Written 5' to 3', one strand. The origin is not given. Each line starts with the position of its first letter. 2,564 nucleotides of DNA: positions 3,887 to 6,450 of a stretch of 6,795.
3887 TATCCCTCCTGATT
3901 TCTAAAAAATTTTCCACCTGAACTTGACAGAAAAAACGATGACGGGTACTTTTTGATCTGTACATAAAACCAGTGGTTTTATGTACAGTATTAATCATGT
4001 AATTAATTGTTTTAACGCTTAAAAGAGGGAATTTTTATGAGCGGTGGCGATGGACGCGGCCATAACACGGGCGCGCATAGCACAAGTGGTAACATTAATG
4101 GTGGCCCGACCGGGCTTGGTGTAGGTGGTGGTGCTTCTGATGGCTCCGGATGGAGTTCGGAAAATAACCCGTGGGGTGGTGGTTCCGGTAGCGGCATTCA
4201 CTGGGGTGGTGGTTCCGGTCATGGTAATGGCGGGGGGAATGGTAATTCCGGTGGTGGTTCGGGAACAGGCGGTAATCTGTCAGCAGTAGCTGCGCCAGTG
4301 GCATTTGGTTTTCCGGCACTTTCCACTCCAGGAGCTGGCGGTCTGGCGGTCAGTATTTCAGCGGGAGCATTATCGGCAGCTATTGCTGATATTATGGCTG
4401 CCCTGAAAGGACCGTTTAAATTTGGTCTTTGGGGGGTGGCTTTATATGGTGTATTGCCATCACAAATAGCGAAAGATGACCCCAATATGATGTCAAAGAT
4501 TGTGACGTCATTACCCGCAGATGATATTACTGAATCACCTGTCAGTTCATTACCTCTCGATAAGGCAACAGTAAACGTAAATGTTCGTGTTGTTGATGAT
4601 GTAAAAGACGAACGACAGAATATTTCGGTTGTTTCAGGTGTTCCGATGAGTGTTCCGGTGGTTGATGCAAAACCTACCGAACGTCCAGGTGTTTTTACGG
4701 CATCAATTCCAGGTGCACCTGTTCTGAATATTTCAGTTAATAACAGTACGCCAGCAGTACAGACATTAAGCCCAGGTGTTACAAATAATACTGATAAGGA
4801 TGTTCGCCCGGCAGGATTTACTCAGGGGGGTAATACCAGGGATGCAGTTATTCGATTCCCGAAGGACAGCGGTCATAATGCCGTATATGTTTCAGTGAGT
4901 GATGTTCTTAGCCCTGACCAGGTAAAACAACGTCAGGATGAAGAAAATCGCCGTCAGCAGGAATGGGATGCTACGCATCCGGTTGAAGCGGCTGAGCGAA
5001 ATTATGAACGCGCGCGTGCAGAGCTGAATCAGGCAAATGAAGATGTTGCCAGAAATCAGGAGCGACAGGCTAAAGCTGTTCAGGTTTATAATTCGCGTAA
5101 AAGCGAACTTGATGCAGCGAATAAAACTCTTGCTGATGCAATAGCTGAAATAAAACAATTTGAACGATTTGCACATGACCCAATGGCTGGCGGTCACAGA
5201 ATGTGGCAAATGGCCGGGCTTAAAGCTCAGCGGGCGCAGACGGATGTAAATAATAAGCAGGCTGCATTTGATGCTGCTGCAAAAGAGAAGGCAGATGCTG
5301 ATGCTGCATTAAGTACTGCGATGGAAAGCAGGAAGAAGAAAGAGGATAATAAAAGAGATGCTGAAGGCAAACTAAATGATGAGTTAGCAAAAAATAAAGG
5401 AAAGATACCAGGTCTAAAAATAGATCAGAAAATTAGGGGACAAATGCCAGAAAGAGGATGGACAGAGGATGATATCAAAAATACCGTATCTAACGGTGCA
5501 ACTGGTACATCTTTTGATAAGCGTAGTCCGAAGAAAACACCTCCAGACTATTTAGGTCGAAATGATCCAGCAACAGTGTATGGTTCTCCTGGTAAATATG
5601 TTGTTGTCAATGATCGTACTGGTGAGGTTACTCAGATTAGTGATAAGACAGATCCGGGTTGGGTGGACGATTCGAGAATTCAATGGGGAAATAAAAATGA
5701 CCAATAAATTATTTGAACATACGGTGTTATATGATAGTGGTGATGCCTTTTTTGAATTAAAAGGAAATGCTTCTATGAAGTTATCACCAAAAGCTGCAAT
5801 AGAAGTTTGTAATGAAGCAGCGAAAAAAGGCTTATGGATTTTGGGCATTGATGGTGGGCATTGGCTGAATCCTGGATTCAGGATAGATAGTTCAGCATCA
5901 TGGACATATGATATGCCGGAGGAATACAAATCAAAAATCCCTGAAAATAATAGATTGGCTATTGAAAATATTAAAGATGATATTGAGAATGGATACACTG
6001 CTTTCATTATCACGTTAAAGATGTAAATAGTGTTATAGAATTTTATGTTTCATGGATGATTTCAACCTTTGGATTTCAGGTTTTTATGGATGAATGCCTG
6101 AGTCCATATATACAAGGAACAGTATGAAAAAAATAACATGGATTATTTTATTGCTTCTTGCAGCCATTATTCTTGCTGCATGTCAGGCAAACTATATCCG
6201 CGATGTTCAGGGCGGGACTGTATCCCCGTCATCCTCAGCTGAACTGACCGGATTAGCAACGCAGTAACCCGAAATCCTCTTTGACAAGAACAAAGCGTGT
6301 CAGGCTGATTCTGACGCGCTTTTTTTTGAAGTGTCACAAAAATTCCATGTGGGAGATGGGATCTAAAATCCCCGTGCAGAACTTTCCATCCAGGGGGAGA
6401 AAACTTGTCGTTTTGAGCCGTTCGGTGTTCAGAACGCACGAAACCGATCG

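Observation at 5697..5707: Immunity start codon overlaps the colicin stop (translational coupling)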

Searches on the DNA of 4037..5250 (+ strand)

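Call 34: search_dna_similar(query=window:4037-5250:+, collection=plasmids, mode=near, max_rows=60, rows=spread)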
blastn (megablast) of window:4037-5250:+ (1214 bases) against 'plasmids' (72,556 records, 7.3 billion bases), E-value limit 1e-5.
Records with a match: 152; places in all: 164; records where one place covers at least 80% of the query: 128.
Best place of each record, by identity: >=99% 58; 95-99% 15; 80-90% 15; 60-80% 64.
By first word of the organism name: Escherichia 127; Shigella 20; Salmonella 3; Klebsiella 1; Enterobacter 1.
By predicted mobility (MOB-suite, as given by PLSDB): mobilizable 150; non-mobilizable 1; conjugative 1.
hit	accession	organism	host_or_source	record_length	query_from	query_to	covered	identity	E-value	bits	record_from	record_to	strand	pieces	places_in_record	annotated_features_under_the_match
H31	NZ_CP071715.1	Escherichia coli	Homo sapiens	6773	1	1214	100%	100.0%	0e+0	2242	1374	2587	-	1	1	colicin-like bacteriocin tRNase domain-containing protein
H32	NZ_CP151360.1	Shigella sonnei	-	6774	1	1214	100%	99.9%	0e+0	2237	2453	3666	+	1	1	colicin-like bacteriocin tRNase domain-containing protein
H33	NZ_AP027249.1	Escherichia coli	Homo sapiens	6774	1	1214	100%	99.9%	0e+0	2237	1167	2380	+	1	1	colicin-like bacteriocin tRNase domain-containing protein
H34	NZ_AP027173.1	Escherichia coli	Bos taurus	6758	1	1214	100%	99.7%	0e+0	2220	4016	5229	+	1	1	col: colicin-E2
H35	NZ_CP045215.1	Escherichia coli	Homo sapiens,feces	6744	1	1214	100%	99.6%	0e+0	2215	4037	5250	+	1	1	col: colicin-E2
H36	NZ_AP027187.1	Escherichia coli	Homo sapiens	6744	1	1214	100%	99.6%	0e+0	2215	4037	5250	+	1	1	col: colicin-E2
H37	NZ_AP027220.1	Escherichia coli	Homo sapiens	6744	1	1214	100%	99.6%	0e+0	2215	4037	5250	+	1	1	col: colicin-E2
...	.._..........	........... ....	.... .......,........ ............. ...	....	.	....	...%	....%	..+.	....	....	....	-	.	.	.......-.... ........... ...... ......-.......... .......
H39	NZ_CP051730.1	Escherichia coli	Homo sapiens,whole organism,rectal swab ...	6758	1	1214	100%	99.5%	0e+0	2209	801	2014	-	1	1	col: colicin-E2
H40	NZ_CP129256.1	Escherichia coli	Homo sapiens,anal swab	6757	1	1214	100%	99.4%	0e+0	2204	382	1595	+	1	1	col: colicin-E2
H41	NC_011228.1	Escherichia coli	-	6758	1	1214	100%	99.3%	0e+0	2198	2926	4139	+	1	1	col: colicin-E2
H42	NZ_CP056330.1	Klebsiella pneumoniae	culture,Wastewater influent sample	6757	1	1214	100%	99.3%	0e+0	2198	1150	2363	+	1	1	col: colicin-E2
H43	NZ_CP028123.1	Escherichia coli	Bos taurus,feces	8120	1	1214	100%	99.3%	0e+0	2193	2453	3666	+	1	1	col: colicin-E2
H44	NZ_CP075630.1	Escherichia coli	Homo sapiens,stool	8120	1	1214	100%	99.3%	0e+0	2193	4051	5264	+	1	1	col: colicin-E2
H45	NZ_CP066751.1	Escherichia coli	-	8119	1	1214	100%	99.3%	0e+0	2193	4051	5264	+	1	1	col: colicin-E2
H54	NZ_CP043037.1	Escherichia coli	Homo sapiens,blood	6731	1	1214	100%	95.4%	0e+0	1934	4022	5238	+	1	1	col: colicin-E9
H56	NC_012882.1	Escherichia coli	-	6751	1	1214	100%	95.2%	0e+0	1923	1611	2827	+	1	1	colicin-like bacteriocin tRNase domain-containing protein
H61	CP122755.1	Escherichia coli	Sus scrofa,feces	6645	1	1214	100%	76.8%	0e+0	641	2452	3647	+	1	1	colicin-like bacteriocin tRNase domain-containing protein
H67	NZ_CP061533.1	Escherichia coli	water sample,Beach water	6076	1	1214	90%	79.9%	3e-119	773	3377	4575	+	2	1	colicin E7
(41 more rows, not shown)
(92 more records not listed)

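Call 35: get_annotated_region(hit=H35, flank=1500)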
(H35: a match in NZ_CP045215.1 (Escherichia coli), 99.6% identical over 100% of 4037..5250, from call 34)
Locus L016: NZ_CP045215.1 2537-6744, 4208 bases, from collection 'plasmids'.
description: Escherichia coli strain EH41 plasmid pCol-EH41, complete sequence
organism: Escherichia coli (NCBI taxid 562)
taxonomy: Bacteria; Pseudomonadota; Gammaproteobacteria; Enterobacterales; Enterobacteriaceae; Escherichia; Escherichia coli
host: -; source: Homo sapiens,feces; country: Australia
typing (MOB-suite, as given by PLSDB): mobilizable; replicon rep_cluster_2131; relaxase MOBQ
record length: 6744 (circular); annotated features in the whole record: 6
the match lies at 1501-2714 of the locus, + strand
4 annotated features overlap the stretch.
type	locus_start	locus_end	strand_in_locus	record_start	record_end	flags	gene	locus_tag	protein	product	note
CDS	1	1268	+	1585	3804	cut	mobQ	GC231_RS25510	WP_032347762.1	MobQ family relaxase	-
CDS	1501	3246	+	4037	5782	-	col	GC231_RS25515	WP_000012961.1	colicin-E2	-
CDS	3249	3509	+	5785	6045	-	-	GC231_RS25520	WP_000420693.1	bacteriocin immunity protein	-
CDS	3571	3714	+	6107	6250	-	-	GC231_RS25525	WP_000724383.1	colicin release lysis protein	GO:0019835 - cytolysis [Evidence IEA]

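Call 36: get_annotated_region(hit=H54, flank=1500)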
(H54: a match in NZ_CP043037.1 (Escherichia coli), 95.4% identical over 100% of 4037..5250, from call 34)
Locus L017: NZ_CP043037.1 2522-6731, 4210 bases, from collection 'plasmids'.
description: Escherichia coli strain XDL plasmid pXDL-4, complete sequence
organism: Escherichia coli (NCBI taxid 562)
taxonomy: Bacteria; Pseudomonadota; Gammaproteobacteria; Enterobacterales; Enterobacteriaceae; Escherichia; Escherichia coli
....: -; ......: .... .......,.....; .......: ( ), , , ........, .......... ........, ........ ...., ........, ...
typing (MOB-suite, as given by PLSDB): mobilizable; replicon rep_cluster_2131
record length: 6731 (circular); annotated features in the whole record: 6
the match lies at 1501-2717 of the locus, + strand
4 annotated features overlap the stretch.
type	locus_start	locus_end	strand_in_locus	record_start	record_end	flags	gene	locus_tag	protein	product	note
CDS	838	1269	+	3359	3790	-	-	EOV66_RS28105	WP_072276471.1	hypothetical protein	-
CDS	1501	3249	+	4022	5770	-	col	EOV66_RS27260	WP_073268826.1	colicin-E9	-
CDS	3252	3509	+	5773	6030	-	-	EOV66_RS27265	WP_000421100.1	bacteriocin immunity protein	-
CDS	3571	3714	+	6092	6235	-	-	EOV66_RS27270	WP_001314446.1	colicin release lysis protein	GO:0019835 - cytolysis [Evidence IEA]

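Call 37: get_annotated_region(hit=H67, flank=1500)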
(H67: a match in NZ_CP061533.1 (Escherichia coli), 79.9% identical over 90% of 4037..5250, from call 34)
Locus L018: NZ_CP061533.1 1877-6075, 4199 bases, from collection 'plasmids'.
description: Escherichia coli strain WEM25 plasmid p3, complete sequence
organism: Escherichia coli (NCBI taxid 562)
taxonomy: Bacteria; Pseudomonadota; Gammaproteobacteria; Enterobacterales; Enterobacteriaceae; Escherichia; Escherichia coli
host: -; source: water sample,Beach water; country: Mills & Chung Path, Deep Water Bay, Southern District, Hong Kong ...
typing (MOB-suite, as given by PLSDB): mobilizable; replicon Col156; relaxase MOBQ
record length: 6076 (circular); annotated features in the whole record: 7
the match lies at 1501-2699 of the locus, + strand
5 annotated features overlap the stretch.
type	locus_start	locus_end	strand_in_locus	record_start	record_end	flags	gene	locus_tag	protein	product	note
CDS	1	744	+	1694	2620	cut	-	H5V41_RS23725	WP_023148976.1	MobA/MobL family protein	-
CDS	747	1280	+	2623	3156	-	-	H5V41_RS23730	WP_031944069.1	hypothetical protein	-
CDS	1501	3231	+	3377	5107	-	-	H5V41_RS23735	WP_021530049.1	colicin E7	-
CDS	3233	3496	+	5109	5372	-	-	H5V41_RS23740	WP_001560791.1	bacteriocin immunity protein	-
CDS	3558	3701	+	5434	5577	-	-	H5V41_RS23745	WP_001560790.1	colicin release lysis protein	GO:0019835 - cytolysis [Evidence IEA]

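Call 38: get_annotated_region(hit=H61, flank=1500)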
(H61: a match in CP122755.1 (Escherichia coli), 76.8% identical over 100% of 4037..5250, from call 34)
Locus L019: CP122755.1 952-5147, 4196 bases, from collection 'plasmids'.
description: Escherichia coli strain ETEC1743 plasmid unnamed4, complete sequence
organism: Escherichia coli (NCBI taxid 562)
taxonomy: Bacteria; Pseudomonadota; Gammaproteobacteria; Enterobacterales; Enterobacteriaceae; Escherichia; Escherichia coli
host: -; source: Sus scrofa,feces; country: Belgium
typing (MOB-suite, as given by PLSDB): mobilizable; replicon rep_cluster_2150; relaxase MOBQ
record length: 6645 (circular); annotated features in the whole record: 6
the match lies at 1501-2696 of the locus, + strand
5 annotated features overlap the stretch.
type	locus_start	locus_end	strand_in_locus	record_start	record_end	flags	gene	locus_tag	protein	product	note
CDS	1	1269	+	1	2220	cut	mobQ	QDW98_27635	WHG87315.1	MobQ family relaxase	-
CDS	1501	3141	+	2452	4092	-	-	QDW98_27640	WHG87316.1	colicin-like bacteriocin tRNase domain-containing protein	-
CDS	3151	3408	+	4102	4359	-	-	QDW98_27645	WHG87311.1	cloacin immunity family protein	-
CDS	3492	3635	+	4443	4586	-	-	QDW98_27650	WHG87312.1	colicin release lysis protein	-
CDS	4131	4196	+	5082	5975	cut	-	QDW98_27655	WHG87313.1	replication initiation protein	-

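Call 39: get_annotated_region(hit=H38, flank=1800)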
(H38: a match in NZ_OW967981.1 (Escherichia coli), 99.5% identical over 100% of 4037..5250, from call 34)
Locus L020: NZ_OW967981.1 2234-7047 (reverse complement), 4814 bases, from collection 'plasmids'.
description: Escherichia coli isolate 10 plasmid P6, complete sequence
organism: Escherichia coli (NCBI taxid 562)
taxonomy: Bacteria; Pseudomonadota; Gammaproteobacteria; Enterobacterales; Enterobacteriaceae; Escherichia; Escherichia coli
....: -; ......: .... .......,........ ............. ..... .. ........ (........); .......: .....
typing (MOB-suite, as given by PLSDB): mobilizable; replicon rep_cluster_2150; relaxase MOBQ
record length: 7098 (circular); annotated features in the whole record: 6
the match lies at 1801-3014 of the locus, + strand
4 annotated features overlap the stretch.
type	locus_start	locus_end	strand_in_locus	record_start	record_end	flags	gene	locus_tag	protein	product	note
CDS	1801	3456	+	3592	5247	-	-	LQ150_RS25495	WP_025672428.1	colicin-like bacteriocin tRNase domain-containing protein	-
CDS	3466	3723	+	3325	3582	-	-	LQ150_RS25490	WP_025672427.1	colicin E3-like toxin immunity protein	GO:0030153 - bacteriocin immunity [Evidence IEA]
CDS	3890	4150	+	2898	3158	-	-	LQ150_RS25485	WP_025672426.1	bacteriocin immunity protein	-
CDS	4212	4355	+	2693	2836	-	-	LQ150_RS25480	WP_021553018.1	colicin release lysis protein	GO:0019835 - cytolysis [Evidence IEA]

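Call 41: get_annotated_region(hit=H56, flank=2000)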
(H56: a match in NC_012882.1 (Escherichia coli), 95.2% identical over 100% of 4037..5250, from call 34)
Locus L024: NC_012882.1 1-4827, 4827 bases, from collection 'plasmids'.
description: Escherichia coli plasmid pColE8, complete sequence
organism: Escherichia coli (NCBI taxid 562)
taxonomy: Bacteria; Pseudomonadota; Gammaproteobacteria; Enterobacterales; Enterobacteriaceae; Escherichia; Escherichia coli
host: -; source: -; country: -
typing (MOB-suite, as given by PLSDB): mobilizable; replicon rep_cluster_2131; relaxase MOBQ
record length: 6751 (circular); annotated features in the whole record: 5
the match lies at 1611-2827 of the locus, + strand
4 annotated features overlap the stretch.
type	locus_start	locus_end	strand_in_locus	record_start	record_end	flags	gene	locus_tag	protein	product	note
CDS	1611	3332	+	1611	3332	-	-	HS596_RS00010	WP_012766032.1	colicin-like bacteriocin tRNase domain-containing protein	-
CDS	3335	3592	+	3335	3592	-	-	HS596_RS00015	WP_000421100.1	bacteriocin immunity protein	-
CDS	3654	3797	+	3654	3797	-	-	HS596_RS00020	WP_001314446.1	colicin release lysis protein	GO:0019835 - cytolysis [Evidence IEA]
CDS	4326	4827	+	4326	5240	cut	-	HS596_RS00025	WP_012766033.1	replication initiation protein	-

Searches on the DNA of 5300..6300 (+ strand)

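Call 5: search_dna_similar(query=window:5300-6300:+, collection=plasmids, mode=near, max_rows=30)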
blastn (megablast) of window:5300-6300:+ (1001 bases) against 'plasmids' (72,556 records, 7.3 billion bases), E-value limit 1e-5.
Records with a match: 172; places in all: 193; records where one place covers at least 80% of the query: 10.
Best place of each record, by identity: >=99% 29; 95-99% 8; 90-95% 57; 80-90% 78.
By first word of the organism name: Escherichia 147; Shigella 20; Salmonella 3; Klebsiella 1; Enterobacter 1.
By predicted mobility (MOB-suite, as given by PLSDB): mobilizable 151; conjugative 20; non-mobilizable 1.
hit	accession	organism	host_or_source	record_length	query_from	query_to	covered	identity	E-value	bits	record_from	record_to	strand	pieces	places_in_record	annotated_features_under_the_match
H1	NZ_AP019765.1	Escherichia coli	Homo sapiens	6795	1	1001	100%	100.0%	0e+0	1849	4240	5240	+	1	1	colicin-like bacteriocin tRNase domain-containing protein | colicin transporter | colicin release lysis protein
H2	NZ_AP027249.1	Escherichia coli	Homo sapiens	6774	1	1001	100%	100.0%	0e+0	1849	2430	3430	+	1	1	colicin-like bacteriocin tRNase domain-containing protein | colicin transporter | colicin release lysis protein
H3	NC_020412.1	Shigella sonnei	-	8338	1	1001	100%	99.9%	0e+0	1844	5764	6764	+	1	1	colicin-like bacteriocin tRNase domain-containing protein | colicin transporter | colicin release lysis protein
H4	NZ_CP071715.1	Escherichia coli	Homo sapiens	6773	1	1001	100%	99.9%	0e+0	1844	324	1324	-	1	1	colicin-like bacteriocin tRNase domain-containing protein | colicin transporter | colicin release lysis protein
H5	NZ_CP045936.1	Shigella sonnei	Homo sapiens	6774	1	1001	100%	99.9%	0e+0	1844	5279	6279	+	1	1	colicin-like bacteriocin tRNase domain-containing protein | colicin transporter | colicin release lysis protein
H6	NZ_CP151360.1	Shigella sonnei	-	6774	1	1001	100%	99.9%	0e+0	1844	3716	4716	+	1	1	colicin-like bacteriocin tRNase domain-containing protein | colicin transporter | colicin release lysis protein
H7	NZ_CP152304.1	Shigella sonnei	-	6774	1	1001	100%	99.9%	0e+0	1844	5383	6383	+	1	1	colicin-like bacteriocin tRNase domain-containing protein | colicin transporter | colicin release lysis protein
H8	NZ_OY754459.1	Escherichia coli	hen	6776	1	999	100%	99.0%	0e+0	1790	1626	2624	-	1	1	colicin-like bacteriocin tRNase domain-containing protein | colicin transporter | colicin release lysis protein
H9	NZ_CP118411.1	Escherichia coli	Homo sapiens,Cell culture,Unstimulated ...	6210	40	1001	96%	96.1%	0e+0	1567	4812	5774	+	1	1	colicin-like bacteriocin tRNase domain-containing protein | colicin E5 immunity protein | colicin release lysis protein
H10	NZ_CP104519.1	Escherichia coli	Poultry,Pullet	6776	145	999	85%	99.2%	0e+0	1541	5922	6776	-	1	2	colicin transporter | colicin release lysis protein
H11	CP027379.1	Escherichia coli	Homo sapiens,stool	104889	185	957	77%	99.9%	0e+0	1423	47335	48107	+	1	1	record has no annotation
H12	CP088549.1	Escherichia coli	Homo sapiens,blood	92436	185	957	77%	99.9%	0e+0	1423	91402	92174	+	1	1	colicin transporter | hypothetical protein | colicin release lysis protein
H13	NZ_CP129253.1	Escherichia coli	Homo sapiens,anal swab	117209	185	957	77%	99.7%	0e+0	1417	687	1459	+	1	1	colicin transporter | colicin E5-related ribonuclease | colicin release lysis protein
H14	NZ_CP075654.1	Escherichia coli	Homo sapiens,stool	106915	188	957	77%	100.0%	0e+0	1423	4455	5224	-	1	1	colicin transporter | colicin E5-related ribonuclease | colicin release lysis protein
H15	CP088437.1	Escherichia coli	Homo sapiens,blood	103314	188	957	77%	100.0%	0e+0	1423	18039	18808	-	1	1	colicin transporter | hypothetical protein | colicin release lysis protein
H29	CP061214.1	Escherichia coli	Sheep,cell culture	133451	188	957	77%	98.4%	0e+0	1345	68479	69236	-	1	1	colicin E5 immunity protein | colicin release lysis protein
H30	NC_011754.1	Escherichia coli ED1a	-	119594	188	957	77%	98.3%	0e+0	1362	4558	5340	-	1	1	colicin E5-related ribonuclease | colicin transporter | hypothetical protein | colicin release lysis protein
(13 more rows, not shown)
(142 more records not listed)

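Call 6: get_annotated_region(hit=H1, flank=1500)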
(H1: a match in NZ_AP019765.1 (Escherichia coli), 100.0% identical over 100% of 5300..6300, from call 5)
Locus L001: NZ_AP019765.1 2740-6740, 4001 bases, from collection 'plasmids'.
description: Escherichia coli O111:H- strain 110512 plasmid pO111-110512_4, complete sequence
organism: Escherichia coli (NCBI taxid 168927)
taxonomy: Bacteria; Pseudomonadota; Gammaproteobacteria; Enterobacterales; Enterobacteriaceae; Escherichia; Escherichia coli
host: -; source: Homo sapiens; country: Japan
typing (MOB-suite, as given by PLSDB): mobilizable; replicon rep_cluster_2131; relaxase MOBQ
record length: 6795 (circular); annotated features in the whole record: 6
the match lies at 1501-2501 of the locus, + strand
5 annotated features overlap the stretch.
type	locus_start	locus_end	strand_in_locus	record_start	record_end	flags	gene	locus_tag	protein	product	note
CDS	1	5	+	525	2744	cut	mobQ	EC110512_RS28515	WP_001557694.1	MobQ family relaxase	-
CDS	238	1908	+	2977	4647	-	-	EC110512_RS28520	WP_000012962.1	colicin-like bacteriocin tRNase domain-containing protein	-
CDS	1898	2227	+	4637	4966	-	-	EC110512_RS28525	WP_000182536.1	colicin transporter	-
CDS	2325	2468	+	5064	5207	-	-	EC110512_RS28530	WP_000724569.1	colicin release lysis protein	GO:0019835 - cytolysis [Evidence IEA]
CDS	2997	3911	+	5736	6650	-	-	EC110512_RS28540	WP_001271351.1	replication initiation protein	-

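Call 7: get_annotated_region(hit=H9, flank=1000)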
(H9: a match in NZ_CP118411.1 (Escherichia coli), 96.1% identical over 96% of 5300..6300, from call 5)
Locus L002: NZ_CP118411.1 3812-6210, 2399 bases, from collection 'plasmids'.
description: Escherichia coli strain GABEEC10 plasmid pGABEEC10_4, complete sequence
organism: Escherichia coli (NCBI taxid 562)
taxonomy: Bacteria; Pseudomonadota; Gammaproteobacteria; Enterobacterales; Enterobacteriaceae; Escherichia; Escherichia coli
host: -; source: Homo sapiens,Cell culture,Unstimulated saliva,Unstimulated saliva; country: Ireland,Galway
typing (MOB-suite, as given by PLSDB): mobilizable; replicon Col156; relaxase MOBQ
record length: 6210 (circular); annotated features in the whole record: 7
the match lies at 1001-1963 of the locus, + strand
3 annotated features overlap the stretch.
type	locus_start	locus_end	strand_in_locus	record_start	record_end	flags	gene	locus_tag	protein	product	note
CDS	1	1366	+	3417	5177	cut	-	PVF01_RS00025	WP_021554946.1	colicin-like bacteriocin tRNase domain-containing protein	-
CDS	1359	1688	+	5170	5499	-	-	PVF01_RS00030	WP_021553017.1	colicin E5 immunity protein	-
CDS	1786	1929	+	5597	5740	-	-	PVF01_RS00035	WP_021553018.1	colicin release lysis protein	GO:0019835 - cytolysis [Evidence IEA]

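Call 8: get_annotated_region(hit=H30, flank=2500)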
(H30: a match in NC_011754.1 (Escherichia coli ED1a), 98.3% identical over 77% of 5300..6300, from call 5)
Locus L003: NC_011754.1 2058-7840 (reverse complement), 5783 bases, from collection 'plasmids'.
description: Escherichia coli ED1a plasmid pECOED, complete sequence
organism: Escherichia coli ED1a (NCBI taxid 585397)
taxonomy: Bacteria; Pseudomonadota; Gammaproteobacteria; Enterobacterales; Enterobacteriaceae; Escherichia; Escherichia coli; Escherichia coli ED1a
host: -; source: -; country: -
typing (MOB-suite, as given by PLSDB): conjugative; replicon IncK2/Z,rep_cluster_2131; relaxase MOBP,MOBP; mating-pair formation MPF_I
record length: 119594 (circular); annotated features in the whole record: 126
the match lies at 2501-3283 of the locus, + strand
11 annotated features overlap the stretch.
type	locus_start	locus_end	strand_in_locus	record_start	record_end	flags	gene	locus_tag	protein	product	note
CDS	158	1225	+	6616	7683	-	-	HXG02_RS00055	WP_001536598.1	hypothetical protein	-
CDS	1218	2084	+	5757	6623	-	-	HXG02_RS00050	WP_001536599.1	DMT family transporter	GO:0055085 - transmembrane transport [Evidence IEA]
CDS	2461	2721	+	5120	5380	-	-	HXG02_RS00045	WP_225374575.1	colicin E5-related ribonuclease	-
CDS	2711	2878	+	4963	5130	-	-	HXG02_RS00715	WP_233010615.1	hypothetical protein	-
CDS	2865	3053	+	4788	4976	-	-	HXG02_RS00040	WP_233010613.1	colicin transporter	-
CDS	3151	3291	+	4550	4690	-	-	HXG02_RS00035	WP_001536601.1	colicin release lysis protein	GO:0019835 - cytolysis [Evidence IEA]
CDS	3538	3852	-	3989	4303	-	-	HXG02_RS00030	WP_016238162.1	hypothetical protein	-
CDS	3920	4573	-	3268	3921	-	-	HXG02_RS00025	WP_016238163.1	ProQ/FINO family protein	-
CDS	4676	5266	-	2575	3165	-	-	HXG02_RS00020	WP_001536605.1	serine acetyltransferase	-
CDS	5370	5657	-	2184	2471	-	-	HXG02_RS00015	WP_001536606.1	type II toxin-antitoxin system RelE/ParE family toxin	GO:0030541 - plasmid partitioning [Evidence IEA]; GO:0051290 - protein heterotetramerization [Evidence IEA]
CDS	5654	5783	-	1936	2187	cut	-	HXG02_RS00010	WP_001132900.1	type II toxin-antitoxin system Phd/YefM family antitoxin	GO:0045927 - positive regulation of growth [Evidence IEA]; GO:0006355 - regulation of DNA-templated transcription ...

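Call 9: get_annotated_region(hit=H29, flank=2500)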
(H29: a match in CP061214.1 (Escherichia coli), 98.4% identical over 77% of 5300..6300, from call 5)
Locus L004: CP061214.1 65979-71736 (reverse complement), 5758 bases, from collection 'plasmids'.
description: Escherichia coli strain STEC636 plasmid pSTEC636_2, complete sequence
organism: Escherichia coli (NCBI taxid 562)
taxonomy: Bacteria; Pseudomonadota; Gammaproteobacteria; Enterobacterales; Enterobacteriaceae; Escherichia; Escherichia coli
host: -; source: Sheep,cell culture; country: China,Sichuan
typing (MOB-suite, as given by PLSDB): conjugative; replicon IncK2/Z; relaxase MOBP; mating-pair formation MPF_I
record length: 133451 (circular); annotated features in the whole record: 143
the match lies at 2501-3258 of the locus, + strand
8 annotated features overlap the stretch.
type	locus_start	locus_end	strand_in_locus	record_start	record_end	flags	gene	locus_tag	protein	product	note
CDS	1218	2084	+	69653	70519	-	-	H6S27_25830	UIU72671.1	DMT family transporter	-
CDS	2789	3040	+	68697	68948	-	-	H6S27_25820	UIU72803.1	colicin E5 immunity protein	-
CDS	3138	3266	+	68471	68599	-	-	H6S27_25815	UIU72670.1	colicin release lysis protein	-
CDS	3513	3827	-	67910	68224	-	-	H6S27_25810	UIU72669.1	hypothetical protein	-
CDS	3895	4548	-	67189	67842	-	-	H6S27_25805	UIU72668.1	hypothetical protein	-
CDS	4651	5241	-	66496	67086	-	-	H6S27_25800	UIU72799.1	serine acetyltransferase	-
CDS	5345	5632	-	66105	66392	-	-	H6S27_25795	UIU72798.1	type II toxin-antitoxin system RelE/ParE family toxin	-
CDS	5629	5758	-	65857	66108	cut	-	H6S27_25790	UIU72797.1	type II toxin-antitoxin system Phd/YefM family antitoxin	-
